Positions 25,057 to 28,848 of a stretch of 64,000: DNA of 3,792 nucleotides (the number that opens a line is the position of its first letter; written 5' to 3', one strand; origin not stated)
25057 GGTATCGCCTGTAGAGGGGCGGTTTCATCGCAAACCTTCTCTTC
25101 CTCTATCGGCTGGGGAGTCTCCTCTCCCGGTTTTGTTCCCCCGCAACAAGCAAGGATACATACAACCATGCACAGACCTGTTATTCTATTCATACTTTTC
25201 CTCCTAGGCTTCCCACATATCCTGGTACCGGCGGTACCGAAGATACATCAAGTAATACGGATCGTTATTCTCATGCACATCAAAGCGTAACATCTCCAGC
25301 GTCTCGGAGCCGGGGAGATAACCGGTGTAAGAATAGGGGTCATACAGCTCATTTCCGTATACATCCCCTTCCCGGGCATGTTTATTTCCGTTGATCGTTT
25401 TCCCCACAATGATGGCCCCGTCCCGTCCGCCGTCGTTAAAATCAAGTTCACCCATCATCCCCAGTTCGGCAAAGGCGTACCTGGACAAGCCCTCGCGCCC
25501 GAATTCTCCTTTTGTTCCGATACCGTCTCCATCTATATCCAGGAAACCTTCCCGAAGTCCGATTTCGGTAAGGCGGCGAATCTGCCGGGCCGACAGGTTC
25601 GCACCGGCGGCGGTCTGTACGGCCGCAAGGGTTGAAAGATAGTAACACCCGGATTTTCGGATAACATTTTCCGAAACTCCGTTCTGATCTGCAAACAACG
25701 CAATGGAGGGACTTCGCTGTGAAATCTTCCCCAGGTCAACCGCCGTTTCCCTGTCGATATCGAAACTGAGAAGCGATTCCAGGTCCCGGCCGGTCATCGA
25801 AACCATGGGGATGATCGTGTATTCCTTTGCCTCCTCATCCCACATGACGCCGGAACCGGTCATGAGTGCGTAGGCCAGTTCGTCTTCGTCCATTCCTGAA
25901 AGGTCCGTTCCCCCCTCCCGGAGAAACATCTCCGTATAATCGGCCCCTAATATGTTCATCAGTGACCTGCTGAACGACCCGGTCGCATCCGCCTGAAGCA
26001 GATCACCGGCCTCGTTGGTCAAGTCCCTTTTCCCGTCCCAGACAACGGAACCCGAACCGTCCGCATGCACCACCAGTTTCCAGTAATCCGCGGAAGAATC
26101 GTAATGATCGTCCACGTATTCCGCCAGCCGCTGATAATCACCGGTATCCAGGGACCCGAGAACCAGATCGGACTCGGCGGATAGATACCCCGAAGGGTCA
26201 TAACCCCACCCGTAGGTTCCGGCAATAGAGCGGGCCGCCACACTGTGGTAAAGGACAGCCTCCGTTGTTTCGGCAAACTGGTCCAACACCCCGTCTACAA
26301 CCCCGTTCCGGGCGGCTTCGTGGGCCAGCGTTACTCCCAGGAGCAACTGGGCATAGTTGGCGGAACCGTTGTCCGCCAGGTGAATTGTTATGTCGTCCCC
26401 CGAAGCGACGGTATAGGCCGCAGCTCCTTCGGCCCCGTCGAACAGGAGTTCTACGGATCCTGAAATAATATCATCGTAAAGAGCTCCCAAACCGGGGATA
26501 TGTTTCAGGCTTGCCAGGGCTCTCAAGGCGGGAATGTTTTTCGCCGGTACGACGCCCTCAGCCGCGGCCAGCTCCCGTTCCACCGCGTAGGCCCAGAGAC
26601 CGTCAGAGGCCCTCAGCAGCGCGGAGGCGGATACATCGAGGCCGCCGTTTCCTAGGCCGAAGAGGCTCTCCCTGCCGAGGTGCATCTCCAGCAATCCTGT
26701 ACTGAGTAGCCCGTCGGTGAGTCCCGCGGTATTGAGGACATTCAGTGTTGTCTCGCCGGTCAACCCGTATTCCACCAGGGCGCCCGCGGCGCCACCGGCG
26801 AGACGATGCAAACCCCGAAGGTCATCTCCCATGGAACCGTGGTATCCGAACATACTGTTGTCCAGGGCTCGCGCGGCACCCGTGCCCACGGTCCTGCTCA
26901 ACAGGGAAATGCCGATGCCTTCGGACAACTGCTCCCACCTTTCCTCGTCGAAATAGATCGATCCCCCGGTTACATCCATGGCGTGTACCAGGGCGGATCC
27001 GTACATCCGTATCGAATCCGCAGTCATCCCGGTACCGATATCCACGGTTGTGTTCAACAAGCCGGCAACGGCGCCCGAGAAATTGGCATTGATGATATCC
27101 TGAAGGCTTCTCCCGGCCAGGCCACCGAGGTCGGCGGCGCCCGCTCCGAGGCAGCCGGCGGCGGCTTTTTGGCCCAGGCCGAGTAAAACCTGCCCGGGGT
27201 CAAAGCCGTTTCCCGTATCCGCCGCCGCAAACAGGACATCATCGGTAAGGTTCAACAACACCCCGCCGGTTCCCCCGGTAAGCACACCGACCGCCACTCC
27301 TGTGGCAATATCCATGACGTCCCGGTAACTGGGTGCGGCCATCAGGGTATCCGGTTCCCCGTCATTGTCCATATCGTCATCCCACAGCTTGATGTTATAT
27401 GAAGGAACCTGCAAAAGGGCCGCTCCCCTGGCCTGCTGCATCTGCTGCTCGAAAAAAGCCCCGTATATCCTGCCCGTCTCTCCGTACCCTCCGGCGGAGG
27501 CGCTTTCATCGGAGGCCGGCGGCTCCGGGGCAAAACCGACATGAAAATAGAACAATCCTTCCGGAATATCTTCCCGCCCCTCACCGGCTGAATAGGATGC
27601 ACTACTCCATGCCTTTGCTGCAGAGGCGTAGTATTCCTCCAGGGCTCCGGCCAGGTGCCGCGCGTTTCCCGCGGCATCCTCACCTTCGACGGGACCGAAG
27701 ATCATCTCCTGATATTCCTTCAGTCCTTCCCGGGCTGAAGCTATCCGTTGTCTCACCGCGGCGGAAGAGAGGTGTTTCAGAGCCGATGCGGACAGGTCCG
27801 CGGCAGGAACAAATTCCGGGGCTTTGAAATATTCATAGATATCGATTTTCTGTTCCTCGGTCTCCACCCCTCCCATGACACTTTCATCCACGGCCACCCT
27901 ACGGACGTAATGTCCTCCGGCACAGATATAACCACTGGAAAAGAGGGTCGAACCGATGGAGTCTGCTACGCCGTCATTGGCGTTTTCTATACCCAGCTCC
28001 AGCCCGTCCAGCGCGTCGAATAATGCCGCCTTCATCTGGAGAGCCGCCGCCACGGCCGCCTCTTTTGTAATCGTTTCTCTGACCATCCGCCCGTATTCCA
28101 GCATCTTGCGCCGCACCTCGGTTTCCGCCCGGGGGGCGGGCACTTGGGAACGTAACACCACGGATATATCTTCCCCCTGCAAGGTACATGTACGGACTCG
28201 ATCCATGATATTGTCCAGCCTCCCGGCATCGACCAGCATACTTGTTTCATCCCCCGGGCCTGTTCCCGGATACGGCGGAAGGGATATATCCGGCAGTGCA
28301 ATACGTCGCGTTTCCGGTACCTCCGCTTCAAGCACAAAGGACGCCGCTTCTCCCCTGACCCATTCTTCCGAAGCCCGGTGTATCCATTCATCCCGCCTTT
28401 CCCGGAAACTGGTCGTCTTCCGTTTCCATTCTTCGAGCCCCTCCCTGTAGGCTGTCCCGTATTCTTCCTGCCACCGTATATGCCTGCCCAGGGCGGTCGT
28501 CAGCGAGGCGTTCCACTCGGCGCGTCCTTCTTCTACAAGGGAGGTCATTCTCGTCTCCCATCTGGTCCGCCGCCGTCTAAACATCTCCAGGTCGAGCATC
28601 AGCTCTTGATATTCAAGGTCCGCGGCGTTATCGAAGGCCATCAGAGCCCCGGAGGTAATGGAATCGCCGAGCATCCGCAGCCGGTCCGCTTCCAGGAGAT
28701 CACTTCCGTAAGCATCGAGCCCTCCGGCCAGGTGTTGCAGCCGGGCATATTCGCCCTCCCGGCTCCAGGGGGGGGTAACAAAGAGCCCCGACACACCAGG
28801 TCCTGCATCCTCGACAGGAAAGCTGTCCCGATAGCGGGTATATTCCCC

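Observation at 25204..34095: Giant 2963-aa signal-peptide, coiled-coil envelope protein with a central helical-hairpin anchor, plus a co-transcribed lipoprotein: an undescribed surface or periplasmic system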

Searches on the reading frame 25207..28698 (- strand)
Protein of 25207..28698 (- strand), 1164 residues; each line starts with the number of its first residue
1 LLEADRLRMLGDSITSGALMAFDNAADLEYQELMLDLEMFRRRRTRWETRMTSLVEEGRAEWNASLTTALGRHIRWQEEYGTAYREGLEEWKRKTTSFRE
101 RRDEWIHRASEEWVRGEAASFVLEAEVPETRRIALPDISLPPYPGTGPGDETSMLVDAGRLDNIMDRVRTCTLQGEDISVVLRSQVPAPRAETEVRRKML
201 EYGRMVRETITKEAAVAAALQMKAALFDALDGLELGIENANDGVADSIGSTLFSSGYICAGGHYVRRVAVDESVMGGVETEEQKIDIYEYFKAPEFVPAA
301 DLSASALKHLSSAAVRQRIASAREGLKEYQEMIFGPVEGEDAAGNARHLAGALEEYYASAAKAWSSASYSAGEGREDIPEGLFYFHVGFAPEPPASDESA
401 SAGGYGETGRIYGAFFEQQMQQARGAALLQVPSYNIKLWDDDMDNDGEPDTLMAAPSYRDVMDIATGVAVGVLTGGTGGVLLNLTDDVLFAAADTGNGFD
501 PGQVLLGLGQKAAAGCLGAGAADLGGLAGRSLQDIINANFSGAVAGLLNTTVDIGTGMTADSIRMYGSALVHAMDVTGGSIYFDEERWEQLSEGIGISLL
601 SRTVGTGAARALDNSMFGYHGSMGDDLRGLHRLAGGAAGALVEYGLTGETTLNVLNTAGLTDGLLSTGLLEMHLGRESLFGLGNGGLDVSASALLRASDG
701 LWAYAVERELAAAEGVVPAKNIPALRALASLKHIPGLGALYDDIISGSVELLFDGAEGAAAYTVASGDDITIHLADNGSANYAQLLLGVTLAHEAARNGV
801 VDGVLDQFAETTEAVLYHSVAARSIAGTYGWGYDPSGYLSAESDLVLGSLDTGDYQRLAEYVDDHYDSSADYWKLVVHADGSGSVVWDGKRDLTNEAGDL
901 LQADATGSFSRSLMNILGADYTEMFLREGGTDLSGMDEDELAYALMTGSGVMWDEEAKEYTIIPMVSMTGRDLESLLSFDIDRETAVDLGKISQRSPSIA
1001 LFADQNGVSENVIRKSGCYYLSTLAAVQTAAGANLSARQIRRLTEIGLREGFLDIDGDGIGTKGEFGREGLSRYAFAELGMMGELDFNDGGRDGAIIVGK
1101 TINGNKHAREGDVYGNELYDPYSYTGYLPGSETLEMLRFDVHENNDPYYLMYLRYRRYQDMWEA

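Call 115: search_dna_similar(query=window:25207-28698:-, collection=phages, mode=protein, max_evalue=0.001, max_rows=10)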
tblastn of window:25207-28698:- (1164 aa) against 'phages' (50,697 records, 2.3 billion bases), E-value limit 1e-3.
No match.

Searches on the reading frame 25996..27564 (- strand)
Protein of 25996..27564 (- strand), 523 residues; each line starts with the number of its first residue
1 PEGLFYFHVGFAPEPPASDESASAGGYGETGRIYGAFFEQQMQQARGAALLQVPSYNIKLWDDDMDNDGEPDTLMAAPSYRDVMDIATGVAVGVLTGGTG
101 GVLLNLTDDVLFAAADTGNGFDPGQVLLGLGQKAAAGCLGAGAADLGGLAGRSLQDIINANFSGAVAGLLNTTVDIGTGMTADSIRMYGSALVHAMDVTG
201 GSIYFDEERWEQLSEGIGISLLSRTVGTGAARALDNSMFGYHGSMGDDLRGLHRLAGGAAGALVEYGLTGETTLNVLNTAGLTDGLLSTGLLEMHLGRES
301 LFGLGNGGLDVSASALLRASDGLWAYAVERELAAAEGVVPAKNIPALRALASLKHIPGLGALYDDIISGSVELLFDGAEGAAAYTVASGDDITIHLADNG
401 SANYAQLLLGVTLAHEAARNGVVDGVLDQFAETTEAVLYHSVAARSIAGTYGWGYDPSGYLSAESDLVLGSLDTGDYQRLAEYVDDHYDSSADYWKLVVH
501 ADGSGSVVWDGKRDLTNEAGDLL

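Call 39: search_solved_structures(query=A4, max_evalue=10)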
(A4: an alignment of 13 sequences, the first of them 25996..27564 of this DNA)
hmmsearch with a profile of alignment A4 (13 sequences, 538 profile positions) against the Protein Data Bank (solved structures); distinct sequences matched with E-value up to 10: 0.

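Call 50: search_protein_representatives(alignment_id=A4)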
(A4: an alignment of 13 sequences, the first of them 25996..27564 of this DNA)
Query: 13 sequences, 538 profile positions. Proteins with E-value up to 0.001 (for the whole library): 1040; up to 1e-10: 843; up to 1e-30: 541. The best 150 are listed.
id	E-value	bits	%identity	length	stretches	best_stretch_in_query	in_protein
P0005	8.9e-203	691.4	-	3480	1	1-521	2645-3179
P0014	2.0e-174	597.8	-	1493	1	2-537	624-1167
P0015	4.3e-172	590.1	-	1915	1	2-538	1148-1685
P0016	6.2e-168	576.4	-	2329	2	2-538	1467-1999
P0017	8.2e-167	572.7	-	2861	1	2-527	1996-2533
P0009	6.7e-165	566.4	-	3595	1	1-537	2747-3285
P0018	8.3e-164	562.8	-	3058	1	2-536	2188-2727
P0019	8.8e-162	556.1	-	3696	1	2-536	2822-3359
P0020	5.6e-160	550.1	-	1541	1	1-536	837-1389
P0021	1.6e-159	548.6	-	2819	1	2-517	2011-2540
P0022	1.8e-159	548.5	-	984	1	1-538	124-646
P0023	1.0e-157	542.6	-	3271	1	3-537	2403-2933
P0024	3.9e-157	540.7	-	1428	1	2-528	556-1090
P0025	4.0e-157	540.7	-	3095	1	2-538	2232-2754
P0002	7.7e-156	536.5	-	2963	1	1-537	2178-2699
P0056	5.3e-144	497.4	-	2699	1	2-528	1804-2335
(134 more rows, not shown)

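Call 63: find_homologous_proteins(query=A4, max_evalue=1e-10)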
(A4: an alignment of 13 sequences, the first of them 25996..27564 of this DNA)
Query A4 (13 sequences) (523 aa, profile of the alignment): 1 proteins with E <= 1e-10 among 8000 candidates.
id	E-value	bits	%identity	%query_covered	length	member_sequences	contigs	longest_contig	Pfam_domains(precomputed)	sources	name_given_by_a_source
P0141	6.6e-103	363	34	100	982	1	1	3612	-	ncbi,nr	ncbi:MAG: hypothetical protein GF393_08735, partial [Armatimonadia bacterium]|nr:hypothetical protei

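Call 76: predict_structure(alignment_id=A4)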
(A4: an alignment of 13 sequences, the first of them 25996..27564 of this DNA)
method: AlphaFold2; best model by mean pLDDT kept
length: 523 residues; sequences in the alignment: 13
mean_pLDDT: 56.9   pTM: 0.52
mean pLDDT of the five models: 56.9, 54.2, 51.9, 49.6, 49.1
residues with pLDDT >= 90: 0; 70-90: 128; 50-70: 192; < 50: 203
segments of 3 or more residues with pLDDT < 50: 1-3, 18-23, 47-54, 74-78, 82-205, 210-217, 286-288, 299-306, 378-381, 492-498, 507-518, 520-523
pLDDT, mean of each block of 10 residues (from residue 1): 53 53 54 61 50 49 55 46 43 31 38 42 37 32 28 34 39 43 38 40 47 48 60 70 82 69 57 61 49 54 52 64 69 68 82 85 86 65 64 71 73 81 56 81 83 61 74 77 69 44 50 45 46
secondary structure, 60 per line:
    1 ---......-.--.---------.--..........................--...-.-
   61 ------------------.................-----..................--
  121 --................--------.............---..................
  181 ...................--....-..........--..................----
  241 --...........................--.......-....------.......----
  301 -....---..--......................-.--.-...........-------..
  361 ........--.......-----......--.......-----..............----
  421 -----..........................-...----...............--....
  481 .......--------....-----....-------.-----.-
elements in order: H4-9 H28-52 H80-95 H101-118 H123-138 H147-159 H163-195 E196-199 E202-205 H207-216 H219-236 H243-269 E272-278 H280-283 E290-296 E302-305 H313-334 H341-351 H359-368 E371-377 E383-388 E391-397 H403-416 H426-451 H460-474 H477-487 E496-499 E505-508

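Call 116: fold_search(model_id=the predicted structure, library=viral)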
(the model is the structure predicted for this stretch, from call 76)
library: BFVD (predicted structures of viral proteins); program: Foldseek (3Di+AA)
matches with E <= 10: 147; with E <= 0.001: 0
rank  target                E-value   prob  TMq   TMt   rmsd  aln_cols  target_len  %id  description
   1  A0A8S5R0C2            6.5e-02  0.11  0.10  0.10  24.7       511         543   10  Minor capsid protein [Siphoviridae sp. ctljn1]
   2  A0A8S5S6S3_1          1.9e-01  0.10  0.12  0.08  30.0       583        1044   13  Uncharacterized protein [Podoviridae sp. ctsUe5]
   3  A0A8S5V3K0            2.0e-01  0.94  0.13  0.41   6.1       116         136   13  IrrE protein [Myoviridae sp. ctk6V34]
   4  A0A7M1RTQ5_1          3.6e-01  0.08  0.12  0.06  23.8       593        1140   12  Uncharacterized protein [uncultured phage cr272_1]
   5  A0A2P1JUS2            4.1e-01  0.72  0.15  0.34   8.4       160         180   15  Uncharacterized protein [Bacillus phage Anath]
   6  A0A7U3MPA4            4.1e-01  0.44  0.13  0.19  16.4       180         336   12  (no name in the UniProt tables at hand)
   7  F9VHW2                4.7e-01  0.57  0.13  0.12  10.9       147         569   13  (no name in the UniProt tables at hand)
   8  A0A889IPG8            5.9e-01  0.28  0.14  0.13  20.0       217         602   10  (no name in the UniProt tables at hand)
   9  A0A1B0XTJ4            6.2e-01  0.21  0.13  0.21  13.7       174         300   13  (no name in the UniProt tables at hand)
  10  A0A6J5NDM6            6.2e-01  0.20  0.13  0.22  14.8       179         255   14  Uncharacterized protein [uncultured Caudovirales phage]
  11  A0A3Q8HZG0            6.2e-01  0.13  0.16  0.13  16.3       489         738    9  (no name in the UniProt tables at hand)
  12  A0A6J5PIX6            6.4e-01  0.06  0.11  0.11  28.4       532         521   11  Uncharacterized protein [uncultured Caudovirales phage]
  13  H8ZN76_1              6.7e-01  0.08  0.11  0.07  19.7       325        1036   11  Uncharacterized protein [Synechococcus phage metaG-MbCM1]
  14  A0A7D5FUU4            6.7e-01  0.05  0.10  0.07  35.8       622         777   10  Internal virion protein [Escherichia virus LS2]
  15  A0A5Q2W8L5            7.7e-01  0.41  0.13  0.32  10.5       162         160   14  (no name in the UniProt tables at hand)
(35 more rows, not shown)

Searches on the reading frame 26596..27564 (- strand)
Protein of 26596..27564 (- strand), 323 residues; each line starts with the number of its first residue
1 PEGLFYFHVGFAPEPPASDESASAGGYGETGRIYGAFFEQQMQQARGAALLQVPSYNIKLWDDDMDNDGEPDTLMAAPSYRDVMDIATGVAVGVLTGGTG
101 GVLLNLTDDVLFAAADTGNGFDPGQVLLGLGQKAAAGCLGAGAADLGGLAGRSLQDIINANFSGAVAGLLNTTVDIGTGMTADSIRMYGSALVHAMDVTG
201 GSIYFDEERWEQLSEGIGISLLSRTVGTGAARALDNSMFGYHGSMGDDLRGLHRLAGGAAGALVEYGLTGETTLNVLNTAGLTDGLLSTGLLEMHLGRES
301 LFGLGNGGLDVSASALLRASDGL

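Call 32: find_related_loci(query=A3, collection=genome_contigs, flank=10000)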
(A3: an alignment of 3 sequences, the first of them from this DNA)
Query A3 (323 aa) in genome_contigs; peptide patterns used: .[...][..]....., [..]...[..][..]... (x = any residue, [..] = any of these).
32 stretches matched a pattern; 8 encode a relative of the query (tblastn E <= 1e-3); 8 distinct loci.
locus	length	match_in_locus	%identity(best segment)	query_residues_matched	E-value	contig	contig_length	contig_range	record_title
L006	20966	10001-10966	36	3-323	1e-49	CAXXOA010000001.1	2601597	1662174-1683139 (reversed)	MAG: Oceanispirochaeta sp. isolate e4e86e68-3d71-4051-a5c4-061fe725b7fb genome assembly, contig: contig_1, whole genome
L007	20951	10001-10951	36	3-313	5e-48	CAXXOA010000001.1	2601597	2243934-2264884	MAG: Oceanispirochaeta sp. isolate e4e86e68-3d71-4051-a5c4-061fe725b7fb genome assembly, contig: contig_1, whole genome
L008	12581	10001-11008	36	3-316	2e-46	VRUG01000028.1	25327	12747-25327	MAG: Planctomycetota bacterium isolate MohnsGC08_bin181 NODE_30_length_25327_cov_22.779960, whole genome shotgun sequenc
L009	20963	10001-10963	32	2-311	3e-28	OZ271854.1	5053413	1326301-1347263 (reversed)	MAG: Alkalispirochaeta sp. isolate f9219233-0a3a-470e-a864-7b431a34df26 genome assembly, chromosome: 1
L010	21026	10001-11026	30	2-323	2e-27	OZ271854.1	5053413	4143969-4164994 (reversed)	MAG: Alkalispirochaeta sp. isolate f9219233-0a3a-470e-a864-7b431a34df26 genome assembly, chromosome: 1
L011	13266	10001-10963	35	3-323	5e-26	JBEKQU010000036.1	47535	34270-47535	MAG: Spirochaetia bacterium isolate SPRUCE 495 SPRUCE_495_36, whole genome shotgun sequence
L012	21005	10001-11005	29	3-323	1e-19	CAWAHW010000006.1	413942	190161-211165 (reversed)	MAG: uncultured Spirochaetota bacterium isolate MFD01476.bin.1.137 genome assembly, contig: contig_19368, whole genome s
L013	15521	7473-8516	27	2-323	8e-17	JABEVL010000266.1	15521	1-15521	MAG: Spirochaetales bacterium isolate MAG 31 k99_3007935, whole genome shotgun sequence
